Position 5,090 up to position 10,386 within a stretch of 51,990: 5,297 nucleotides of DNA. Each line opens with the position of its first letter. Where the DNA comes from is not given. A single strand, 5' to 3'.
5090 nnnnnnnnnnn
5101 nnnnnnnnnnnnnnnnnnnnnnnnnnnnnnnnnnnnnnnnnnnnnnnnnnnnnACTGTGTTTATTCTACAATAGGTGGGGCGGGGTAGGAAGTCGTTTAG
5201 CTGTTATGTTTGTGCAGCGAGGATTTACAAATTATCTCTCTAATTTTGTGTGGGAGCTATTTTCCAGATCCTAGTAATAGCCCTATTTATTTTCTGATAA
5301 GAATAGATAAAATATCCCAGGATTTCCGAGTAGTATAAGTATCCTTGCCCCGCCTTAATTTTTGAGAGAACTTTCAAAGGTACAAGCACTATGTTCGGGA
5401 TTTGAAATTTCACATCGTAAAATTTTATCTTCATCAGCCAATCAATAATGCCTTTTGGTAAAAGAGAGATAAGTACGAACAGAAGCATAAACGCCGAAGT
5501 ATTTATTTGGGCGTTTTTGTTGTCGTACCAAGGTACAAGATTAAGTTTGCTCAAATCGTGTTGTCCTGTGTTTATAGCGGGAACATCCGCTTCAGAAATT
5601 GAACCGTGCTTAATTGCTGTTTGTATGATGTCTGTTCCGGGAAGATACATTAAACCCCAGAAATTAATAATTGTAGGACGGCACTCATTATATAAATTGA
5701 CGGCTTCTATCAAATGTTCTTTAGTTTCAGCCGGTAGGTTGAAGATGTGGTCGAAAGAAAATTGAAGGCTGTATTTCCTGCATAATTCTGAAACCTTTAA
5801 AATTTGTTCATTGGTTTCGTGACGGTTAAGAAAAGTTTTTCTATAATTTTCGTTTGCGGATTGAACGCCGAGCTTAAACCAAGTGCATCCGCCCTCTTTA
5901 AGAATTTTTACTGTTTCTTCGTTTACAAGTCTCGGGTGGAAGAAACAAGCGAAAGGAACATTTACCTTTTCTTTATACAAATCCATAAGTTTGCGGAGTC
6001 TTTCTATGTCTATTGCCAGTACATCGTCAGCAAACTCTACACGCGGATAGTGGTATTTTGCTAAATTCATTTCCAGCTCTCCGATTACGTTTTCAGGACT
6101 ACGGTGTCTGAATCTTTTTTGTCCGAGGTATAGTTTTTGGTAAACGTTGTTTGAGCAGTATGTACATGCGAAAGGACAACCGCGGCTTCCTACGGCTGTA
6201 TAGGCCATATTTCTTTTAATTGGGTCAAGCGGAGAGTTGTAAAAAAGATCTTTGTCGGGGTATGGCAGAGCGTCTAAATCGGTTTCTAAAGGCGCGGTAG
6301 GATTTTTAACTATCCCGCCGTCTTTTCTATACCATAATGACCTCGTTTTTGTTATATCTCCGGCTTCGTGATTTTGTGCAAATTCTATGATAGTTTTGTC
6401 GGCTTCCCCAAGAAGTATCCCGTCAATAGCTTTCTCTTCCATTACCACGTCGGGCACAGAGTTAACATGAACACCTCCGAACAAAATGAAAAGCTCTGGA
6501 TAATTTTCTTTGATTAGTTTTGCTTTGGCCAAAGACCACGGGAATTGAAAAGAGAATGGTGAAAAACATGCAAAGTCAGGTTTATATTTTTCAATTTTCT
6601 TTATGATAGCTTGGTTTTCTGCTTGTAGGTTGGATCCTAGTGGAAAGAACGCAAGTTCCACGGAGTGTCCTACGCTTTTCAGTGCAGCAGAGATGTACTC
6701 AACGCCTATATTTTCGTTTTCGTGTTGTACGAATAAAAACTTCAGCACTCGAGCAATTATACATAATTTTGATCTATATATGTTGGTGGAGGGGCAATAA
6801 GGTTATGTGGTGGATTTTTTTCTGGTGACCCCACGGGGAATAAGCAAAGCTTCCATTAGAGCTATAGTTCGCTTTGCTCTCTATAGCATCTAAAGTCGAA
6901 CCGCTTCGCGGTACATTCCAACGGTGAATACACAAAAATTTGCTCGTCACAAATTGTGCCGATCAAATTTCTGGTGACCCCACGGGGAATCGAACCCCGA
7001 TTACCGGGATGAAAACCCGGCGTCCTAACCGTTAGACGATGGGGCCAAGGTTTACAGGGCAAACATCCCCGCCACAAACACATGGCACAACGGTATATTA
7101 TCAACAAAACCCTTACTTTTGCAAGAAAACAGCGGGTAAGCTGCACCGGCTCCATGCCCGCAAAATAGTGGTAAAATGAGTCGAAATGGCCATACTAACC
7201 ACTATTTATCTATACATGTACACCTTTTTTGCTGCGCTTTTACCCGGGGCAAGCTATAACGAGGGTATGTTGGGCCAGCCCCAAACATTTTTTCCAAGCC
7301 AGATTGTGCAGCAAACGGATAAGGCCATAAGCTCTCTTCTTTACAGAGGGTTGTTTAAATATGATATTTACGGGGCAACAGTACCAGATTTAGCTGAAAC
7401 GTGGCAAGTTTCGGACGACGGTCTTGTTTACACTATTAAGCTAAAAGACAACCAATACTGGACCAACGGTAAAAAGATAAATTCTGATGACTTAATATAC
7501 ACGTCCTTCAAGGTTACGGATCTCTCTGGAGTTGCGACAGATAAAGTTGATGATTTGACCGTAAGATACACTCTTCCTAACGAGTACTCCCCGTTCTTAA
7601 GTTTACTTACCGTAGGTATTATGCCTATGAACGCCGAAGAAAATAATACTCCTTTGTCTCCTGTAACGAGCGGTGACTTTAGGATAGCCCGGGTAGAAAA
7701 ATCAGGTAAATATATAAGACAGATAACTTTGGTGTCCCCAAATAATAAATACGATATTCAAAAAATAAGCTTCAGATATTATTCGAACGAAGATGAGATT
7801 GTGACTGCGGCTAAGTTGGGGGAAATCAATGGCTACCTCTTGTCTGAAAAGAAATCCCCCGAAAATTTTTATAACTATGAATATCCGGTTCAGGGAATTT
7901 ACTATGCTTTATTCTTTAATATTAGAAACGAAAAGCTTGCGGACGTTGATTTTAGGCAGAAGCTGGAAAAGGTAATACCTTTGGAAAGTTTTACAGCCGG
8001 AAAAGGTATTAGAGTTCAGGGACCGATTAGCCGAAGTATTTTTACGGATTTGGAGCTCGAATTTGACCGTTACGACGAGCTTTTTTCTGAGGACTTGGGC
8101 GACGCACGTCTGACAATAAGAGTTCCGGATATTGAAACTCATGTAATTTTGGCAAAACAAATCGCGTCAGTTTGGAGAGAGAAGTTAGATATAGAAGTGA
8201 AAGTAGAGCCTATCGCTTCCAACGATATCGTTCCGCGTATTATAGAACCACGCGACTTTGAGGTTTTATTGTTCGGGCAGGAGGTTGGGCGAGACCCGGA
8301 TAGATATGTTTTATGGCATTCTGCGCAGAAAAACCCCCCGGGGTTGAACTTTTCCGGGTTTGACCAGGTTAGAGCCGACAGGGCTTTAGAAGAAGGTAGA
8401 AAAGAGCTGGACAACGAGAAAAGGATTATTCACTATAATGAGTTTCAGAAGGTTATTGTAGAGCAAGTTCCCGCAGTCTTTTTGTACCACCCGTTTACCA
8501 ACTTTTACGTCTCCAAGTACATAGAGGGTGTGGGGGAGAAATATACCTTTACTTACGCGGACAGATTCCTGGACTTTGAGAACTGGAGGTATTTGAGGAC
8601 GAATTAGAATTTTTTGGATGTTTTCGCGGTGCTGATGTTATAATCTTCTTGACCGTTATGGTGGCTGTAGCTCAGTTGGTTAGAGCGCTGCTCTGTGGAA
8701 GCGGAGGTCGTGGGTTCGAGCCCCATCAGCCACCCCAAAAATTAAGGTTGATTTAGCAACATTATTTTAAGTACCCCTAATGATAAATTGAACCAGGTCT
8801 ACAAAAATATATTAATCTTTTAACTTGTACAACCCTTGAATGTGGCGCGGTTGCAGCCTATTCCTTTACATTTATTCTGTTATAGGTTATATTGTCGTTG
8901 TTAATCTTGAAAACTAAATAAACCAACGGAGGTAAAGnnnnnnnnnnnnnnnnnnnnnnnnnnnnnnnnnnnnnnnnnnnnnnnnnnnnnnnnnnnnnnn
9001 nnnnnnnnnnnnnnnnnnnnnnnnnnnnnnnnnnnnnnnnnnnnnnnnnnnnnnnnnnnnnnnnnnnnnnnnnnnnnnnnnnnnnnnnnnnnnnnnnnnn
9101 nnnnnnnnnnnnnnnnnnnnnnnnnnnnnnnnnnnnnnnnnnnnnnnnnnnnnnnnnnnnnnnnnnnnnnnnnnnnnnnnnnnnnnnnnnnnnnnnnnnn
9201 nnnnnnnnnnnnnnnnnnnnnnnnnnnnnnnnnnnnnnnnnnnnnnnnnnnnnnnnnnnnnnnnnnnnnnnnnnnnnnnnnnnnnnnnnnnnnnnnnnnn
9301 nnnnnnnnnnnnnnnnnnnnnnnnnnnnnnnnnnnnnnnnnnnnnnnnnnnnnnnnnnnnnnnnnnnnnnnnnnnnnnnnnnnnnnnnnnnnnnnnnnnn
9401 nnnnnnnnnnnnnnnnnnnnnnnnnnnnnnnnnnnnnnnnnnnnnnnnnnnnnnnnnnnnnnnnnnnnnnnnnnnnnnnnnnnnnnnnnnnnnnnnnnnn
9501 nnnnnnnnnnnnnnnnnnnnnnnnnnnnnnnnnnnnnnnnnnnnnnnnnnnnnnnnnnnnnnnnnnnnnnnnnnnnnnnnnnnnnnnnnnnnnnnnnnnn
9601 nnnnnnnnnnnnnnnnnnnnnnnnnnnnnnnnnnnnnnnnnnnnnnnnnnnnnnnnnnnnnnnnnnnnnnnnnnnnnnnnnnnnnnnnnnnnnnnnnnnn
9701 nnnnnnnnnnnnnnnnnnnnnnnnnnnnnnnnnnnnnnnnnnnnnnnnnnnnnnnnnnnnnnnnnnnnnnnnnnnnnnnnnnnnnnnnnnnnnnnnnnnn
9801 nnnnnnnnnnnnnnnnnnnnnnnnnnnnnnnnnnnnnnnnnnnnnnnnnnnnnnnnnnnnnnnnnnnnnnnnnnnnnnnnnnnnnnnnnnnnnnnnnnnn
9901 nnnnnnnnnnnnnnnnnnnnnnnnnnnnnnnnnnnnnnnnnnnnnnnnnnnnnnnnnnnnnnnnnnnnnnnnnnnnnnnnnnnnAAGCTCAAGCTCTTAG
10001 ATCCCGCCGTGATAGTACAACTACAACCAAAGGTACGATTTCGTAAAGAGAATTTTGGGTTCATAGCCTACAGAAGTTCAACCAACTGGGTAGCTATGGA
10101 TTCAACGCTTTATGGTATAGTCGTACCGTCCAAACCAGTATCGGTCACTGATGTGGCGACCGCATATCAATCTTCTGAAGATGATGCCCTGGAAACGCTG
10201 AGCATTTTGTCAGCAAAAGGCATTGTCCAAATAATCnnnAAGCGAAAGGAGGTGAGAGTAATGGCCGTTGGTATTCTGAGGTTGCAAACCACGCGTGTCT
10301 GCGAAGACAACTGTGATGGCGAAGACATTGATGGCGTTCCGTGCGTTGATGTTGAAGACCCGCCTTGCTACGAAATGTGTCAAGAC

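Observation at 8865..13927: RiPP-like island: two radical-SAM/SPASM maturases, three Cys/Asp-rich precursor peptides, two HExxH peptidases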

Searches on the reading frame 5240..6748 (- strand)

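Call 69: search_protein_families(library=pfam, proteins=[window:5240-6748:-], max_evalue=0.001)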
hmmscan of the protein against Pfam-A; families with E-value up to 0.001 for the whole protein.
window:5240-6748:- (502 aa): 2 families
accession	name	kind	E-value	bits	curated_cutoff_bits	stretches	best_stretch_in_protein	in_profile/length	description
PF04055.27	Radical_SAM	-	6e-19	69.3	29.5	1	188-352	4-165/166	Radical SAM superfamily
PF02310.24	B12-binding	-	3.5e-13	49.9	32.1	1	9-122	10-119/121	B12 binding domain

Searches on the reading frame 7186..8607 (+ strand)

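Call 69: search_protein_families(library=pfam, proteins=[window:7186-8607:+], max_evalue=0.001)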
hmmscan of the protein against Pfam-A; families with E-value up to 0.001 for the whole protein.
window:7186-8607:+ (473 aa): 1 family
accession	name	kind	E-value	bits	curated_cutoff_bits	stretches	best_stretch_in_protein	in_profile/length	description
PF00496.27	SBP_bac_5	-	6.6e-27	95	32.4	1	66-265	3-227/368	Bacterial extracellular solute-binding proteins, family 5 Middle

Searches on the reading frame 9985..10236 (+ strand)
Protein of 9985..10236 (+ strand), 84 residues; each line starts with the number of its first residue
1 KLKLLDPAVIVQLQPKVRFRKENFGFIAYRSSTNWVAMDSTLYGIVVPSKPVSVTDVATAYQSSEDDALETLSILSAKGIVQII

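Call 50: search_solved_structures(query=A3, max_evalue=10, show_alignments=2)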
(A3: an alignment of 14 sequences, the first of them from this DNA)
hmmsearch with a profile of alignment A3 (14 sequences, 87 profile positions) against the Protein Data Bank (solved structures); distinct sequences matched with E-value up to 10: 41.
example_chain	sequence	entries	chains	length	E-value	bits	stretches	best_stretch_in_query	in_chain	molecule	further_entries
3jbn_2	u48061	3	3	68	6.2e-05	25.8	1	36-85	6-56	40S ribosomal protein eS25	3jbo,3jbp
3j7a_2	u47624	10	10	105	0.00017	24.4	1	36-85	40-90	40S ribosomal protein eS25 | 40S ribosomal protein S25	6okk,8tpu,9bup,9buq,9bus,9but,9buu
2xvc_A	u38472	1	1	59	0.0079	19.1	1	44-84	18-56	ESCRT-III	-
2dbb_A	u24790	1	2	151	0.0092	18.9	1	38-85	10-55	Putative HTH-type transcriptional regulator PH0061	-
8tm0_A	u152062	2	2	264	0.0092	18.9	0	32-69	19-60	NKG2-D type II integral membrane protein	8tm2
7nwg_a2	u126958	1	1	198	0.04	16.8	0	51-85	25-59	ribosomal protein eS25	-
5zu1_A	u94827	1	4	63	0.061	16.2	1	38-84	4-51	Double-stranded RNA-specific adenosine deaminase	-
2acj_A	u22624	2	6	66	0.07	16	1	38-84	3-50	Double-stranded RNA-specific adenosine deaminase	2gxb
3irq_D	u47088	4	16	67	0.072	16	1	38-84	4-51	Double-stranded RNA-specific adenosine deaminase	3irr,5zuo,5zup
9e71_BW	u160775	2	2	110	0.094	15.6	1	37-80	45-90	SSU ribosomal protein S25E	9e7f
1i1g_A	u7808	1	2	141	0.096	15.6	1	43-85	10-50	TRANSCRIPTIONAL REGULATOR LRPA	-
2dk5_A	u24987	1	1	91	0.1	15.5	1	40-85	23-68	DNA-directed RNA polymerase III 39 kDa polypeptide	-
2yu3_A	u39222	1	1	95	0.11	15.4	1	40-85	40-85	DNA-directed RNA polymerase III 39 kDa polypeptide F variant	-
8gbd_A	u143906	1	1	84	0.13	15.2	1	38-84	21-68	Double-stranded RNA-specific adenosine deaminase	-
2l54_A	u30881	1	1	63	0.13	15.2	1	40-84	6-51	Double-stranded RNA-specific adenosine deaminase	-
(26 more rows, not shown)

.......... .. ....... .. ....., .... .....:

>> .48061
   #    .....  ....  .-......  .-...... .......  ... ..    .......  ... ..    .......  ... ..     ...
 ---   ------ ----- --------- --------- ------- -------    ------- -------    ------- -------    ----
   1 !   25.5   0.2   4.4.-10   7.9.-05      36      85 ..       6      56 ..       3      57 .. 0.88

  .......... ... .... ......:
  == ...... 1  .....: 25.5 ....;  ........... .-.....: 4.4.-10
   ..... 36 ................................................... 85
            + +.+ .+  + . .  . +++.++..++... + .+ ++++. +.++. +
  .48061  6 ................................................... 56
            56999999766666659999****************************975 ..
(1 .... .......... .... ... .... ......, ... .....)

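Call 51: search_protein_families(library=pfam, alignment_id=A3, max_evalue=1)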
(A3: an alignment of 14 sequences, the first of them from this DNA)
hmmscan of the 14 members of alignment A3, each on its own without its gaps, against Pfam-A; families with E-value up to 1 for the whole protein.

A. member 1, seq(84 aa): 0 families

B. families by the number of members that match (of 14 scanned): 8 families
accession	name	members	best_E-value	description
PF20923.2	COMMD9_HN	1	0.04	COMMD9, helical N-terminal domain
PF02082.26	Rrf2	1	0.053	Iron-dependent Transcriptional regulator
PF10548.14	P22_AR_C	1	0.066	P22AR C-terminal domain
PF09756.15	DDRGK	1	0.068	DDRGK domain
PF21984.2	DnaD_N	1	0.085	DnaD N-terminal domain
PF12994.12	DUF3878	1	0.13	Domain of unknown function, E. rectale Gene description (DUF3878)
PF07472.16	PA-IIL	1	0.2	Fucose-binding lectin II (PA-IIL)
PF12840.13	HTH_20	1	0.21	Helix-turn-helix domain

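Call 91: search_protein_representatives(alignment_id=A3)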
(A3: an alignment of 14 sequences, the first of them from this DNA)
Query: 14 sequences, 87 profile positions. Proteins with E-value up to 0.001 (for the whole library): 118; up to 1e-10: 54; up to 1e-30: 0. The best 118 are listed.
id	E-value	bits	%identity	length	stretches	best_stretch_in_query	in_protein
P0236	2.3e-22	94.6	-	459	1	2-83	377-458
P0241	5.5e-22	93.3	-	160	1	2-85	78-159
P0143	1.1e-21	92.3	-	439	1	2-86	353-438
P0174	1.0e-19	86.1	-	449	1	4-86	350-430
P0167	1.8e-19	85.3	-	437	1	1-86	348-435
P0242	7.5e-19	83.3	-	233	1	4-85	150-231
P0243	1.2e-18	82.6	-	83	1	6-85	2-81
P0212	1.3e-18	82.6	-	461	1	3-85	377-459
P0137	1.4e-18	82.4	-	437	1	2-84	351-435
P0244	3.2e-18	81.3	-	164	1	7-86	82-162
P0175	5.4e-18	80.6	-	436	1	4-85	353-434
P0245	3.7e-17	77.9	-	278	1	4-84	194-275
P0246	4.0e-17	77.8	-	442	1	9-84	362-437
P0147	7.7e-17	76.8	-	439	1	5-85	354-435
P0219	8.3e-17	76.7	-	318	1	10-85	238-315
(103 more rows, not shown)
